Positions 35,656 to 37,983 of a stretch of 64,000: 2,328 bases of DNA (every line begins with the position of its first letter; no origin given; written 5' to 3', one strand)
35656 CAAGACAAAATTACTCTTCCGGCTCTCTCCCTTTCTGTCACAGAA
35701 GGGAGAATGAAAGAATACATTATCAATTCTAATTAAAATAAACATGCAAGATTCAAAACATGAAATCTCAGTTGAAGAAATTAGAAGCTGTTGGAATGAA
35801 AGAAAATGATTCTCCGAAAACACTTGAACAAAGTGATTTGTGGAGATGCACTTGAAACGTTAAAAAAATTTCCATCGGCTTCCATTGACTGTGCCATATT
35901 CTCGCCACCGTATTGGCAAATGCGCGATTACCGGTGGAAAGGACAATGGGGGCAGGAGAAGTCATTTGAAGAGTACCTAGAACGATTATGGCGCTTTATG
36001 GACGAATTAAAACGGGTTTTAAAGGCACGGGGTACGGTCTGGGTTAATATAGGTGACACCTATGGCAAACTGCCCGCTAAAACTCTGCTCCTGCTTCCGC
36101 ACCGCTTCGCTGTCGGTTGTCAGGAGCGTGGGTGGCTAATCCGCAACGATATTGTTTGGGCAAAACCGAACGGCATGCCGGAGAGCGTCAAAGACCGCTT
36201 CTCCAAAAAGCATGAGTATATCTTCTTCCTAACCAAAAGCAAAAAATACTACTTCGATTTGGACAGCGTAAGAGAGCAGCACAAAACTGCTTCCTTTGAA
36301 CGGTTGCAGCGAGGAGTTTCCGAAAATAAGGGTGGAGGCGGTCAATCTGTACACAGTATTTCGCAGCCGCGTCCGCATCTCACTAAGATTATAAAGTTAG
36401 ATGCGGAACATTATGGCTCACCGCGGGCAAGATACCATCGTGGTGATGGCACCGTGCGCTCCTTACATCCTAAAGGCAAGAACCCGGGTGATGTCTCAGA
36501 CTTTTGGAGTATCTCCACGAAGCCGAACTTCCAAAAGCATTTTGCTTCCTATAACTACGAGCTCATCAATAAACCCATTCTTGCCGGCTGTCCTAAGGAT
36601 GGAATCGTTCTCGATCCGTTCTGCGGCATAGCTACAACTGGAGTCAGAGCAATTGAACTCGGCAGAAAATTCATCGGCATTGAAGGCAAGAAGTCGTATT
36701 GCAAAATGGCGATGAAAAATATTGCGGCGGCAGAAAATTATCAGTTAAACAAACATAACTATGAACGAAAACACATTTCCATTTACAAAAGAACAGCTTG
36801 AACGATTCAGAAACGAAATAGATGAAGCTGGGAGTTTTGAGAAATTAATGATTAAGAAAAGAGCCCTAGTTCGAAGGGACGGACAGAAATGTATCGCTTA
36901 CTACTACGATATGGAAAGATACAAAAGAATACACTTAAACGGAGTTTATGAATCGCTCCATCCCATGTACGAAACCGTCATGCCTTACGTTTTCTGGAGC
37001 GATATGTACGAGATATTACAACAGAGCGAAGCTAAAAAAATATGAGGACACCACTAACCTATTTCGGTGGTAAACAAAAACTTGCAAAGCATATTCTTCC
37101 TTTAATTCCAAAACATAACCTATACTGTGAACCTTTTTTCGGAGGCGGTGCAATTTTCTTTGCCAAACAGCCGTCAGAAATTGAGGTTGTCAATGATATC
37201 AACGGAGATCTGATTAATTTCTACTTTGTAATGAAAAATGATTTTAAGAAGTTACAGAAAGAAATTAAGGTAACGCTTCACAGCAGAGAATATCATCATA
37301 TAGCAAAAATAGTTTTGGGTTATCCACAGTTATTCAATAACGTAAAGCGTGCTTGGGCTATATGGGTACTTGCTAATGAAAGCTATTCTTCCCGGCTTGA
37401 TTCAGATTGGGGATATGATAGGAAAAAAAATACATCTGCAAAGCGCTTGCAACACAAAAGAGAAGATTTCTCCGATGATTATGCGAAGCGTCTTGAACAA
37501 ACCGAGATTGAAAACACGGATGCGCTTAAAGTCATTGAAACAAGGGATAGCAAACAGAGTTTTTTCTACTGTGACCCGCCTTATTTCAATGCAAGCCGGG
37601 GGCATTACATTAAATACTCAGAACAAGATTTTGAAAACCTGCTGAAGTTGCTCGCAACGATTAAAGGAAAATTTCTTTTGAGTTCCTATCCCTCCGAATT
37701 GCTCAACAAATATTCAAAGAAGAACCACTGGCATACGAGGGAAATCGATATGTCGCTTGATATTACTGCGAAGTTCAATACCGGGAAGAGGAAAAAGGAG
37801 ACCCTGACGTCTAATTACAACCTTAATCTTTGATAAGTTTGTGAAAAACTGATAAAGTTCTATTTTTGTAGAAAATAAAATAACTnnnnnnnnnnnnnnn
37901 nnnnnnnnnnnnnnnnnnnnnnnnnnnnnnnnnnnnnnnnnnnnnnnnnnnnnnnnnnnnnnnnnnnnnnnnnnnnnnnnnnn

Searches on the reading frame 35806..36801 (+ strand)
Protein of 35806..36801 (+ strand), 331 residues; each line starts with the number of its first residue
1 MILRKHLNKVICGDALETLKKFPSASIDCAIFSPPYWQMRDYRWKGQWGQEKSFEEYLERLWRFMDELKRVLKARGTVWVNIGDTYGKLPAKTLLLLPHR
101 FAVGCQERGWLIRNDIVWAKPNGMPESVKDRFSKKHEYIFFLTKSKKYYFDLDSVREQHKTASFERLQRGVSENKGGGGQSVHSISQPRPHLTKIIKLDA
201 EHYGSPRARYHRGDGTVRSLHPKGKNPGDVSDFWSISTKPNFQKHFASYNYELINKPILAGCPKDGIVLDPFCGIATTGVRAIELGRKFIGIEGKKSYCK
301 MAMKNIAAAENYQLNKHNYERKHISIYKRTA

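Call 91: search_protein_families(library=pfam, proteins=[window:35806-36801:+], max_evalue=0.001)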
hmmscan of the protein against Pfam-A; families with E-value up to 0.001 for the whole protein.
window:35806-36801:+ (331 aa): 2 families
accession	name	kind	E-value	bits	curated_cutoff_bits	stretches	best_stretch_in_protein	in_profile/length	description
PF01555.25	N6_N4_Mtase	-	5.1e-53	180.7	26.7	1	27-304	1-221/221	DNA methylase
PF09445.16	Methyltransf_15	-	0.0003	20.8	22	0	267-307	3-43/165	RNA cap guanine-N2 methyltransferase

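Call 92: search_protein_families(library=padloc, proteins=[window:35806-36801:+], max_evalue=0.001)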
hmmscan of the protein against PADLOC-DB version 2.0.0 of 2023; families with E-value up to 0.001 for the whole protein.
window:35806-36801:+ (331 aa): 54 families (the best 25 are shown)
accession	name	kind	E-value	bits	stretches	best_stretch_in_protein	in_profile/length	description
PDLC03387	MTase_II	-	3.1e-80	267.4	2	91-309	121-278/289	Type II methyltransferase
PDLC03252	MTase_II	-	1.5e-54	183.7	3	92-171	201-280/365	Type II methyltransferase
PDLC03336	MTase_II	-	2.7e-54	182.8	2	11-174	32-209/421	Type II methyltransferase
PDLC03371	MTase_II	-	6.4e-45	151.7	1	4-311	7-257/260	Type II methyltransferase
PDLC03316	MTase_II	-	4.5e-42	142.4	1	9-157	39-182/390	Type II methyltransferase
PDLC03299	MTase_II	-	5e-40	135.8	2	8-167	15-160/296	Type II methyltransferase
PDLC03216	MTase_II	-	5.3e-34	115.8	2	4-196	8-207/364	Type II methyltransferase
PDLC03303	MTase_II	-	1.1e-32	111.4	1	9-148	5-145/668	Type II methyltransferase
PDLC03230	MTase_II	-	7.3e-32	109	2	4-163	32-181/360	Type II methyltransferase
PDLC03309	MTase_II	-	1e-31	108.2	2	91-160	194-268/353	Type II methyltransferase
PDLC03738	oMTase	-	2.3e-30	103.6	2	6-196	19-217/376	orphan methyltransferase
PDLC03320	MTase_II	-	3e-28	96.8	2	231-313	195-281/289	Type II methyltransferase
PDLC03353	MTase_II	-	2.3e-27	94.2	2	6-138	8-135/260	Type II methyltransferase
PDLC03350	MTase_II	-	3.3e-25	87.1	2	6-150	55-198/312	Type II methyltransferase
PDLC03265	MTase_II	-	6.8e-20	69.7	2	10-176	27-180/333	Type II methyltransferase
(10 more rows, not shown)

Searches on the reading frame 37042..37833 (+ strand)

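Call 91: search_protein_families(library=pfam, proteins=[window:37042-37833:+], max_evalue=0.001)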
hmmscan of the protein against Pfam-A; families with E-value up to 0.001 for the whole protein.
window:37042-37833:+ (263 aa): 1 family
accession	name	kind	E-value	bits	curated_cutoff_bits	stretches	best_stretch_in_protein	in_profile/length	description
PF02086.21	MethyltransfD12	-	8.2e-28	98.2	22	1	7-233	1-247/253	D12 class N6 adenine-specific DNA methyltransferase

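Call 92: search_protein_families(library=padloc, proteins=[window:37042-37833:+], max_evalue=0.001)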
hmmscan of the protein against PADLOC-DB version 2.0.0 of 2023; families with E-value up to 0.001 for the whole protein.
window:37042-37833:+ (263 aa): 20 families
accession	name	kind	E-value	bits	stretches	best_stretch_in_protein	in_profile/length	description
PDLC03244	MTase_II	-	4.3e-35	119.2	1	5-259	31-285/295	Type II methyltransferase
PDLC03247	MTase_II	-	3e-33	113.3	1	2-262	3-268/282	Type II methyltransferase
PDLC03253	MTase_II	-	3.6e-32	110.1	1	2-254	4-249/253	Type II methyltransferase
PDLC03294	MTase_II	-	5e-28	96.5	1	1-259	4-271/272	Type II methyltransferase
PDLC04018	PD-Lambda-5_B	-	2.2e-19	67.8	1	2-233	5-251/291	-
PDLC03729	oMTase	-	1.9e-17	61.6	1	2-198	5-202/275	orphan methyltransferase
PDLC03358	MTase_II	-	1.1e-15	55.8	1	2-245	5-261/301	Type II methyltransferase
PDLC03735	oMTase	-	2.3e-15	54.8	1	5-260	11-283/284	orphan methyltransferase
PDLC03261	MTase_II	-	4.1e-15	53.1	1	4-197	27-220/643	Type II methyltransferase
PDLC03717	oMTase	-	3.3e-14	51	1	2-189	3-192/285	orphan methyltransferase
PDLC03383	MTase_II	-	2.9e-13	47.9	1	2-73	19-91/318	Type II methyltransferase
PDLC03266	MTase_II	-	2.7e-12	44.7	1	5-197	18-214/285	Type II methyltransferase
PDLC03349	MTase_II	-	3.1e-11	41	1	3-71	7-78/374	Type II methyltransferase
PDLC03264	MTase_II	-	3.1e-10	37.8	1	171-228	191-245/306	Type II methyltransferase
PDLC03292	MTase_II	-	2.5e-08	30.7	1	3-80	419-496/722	Type II methyltransferase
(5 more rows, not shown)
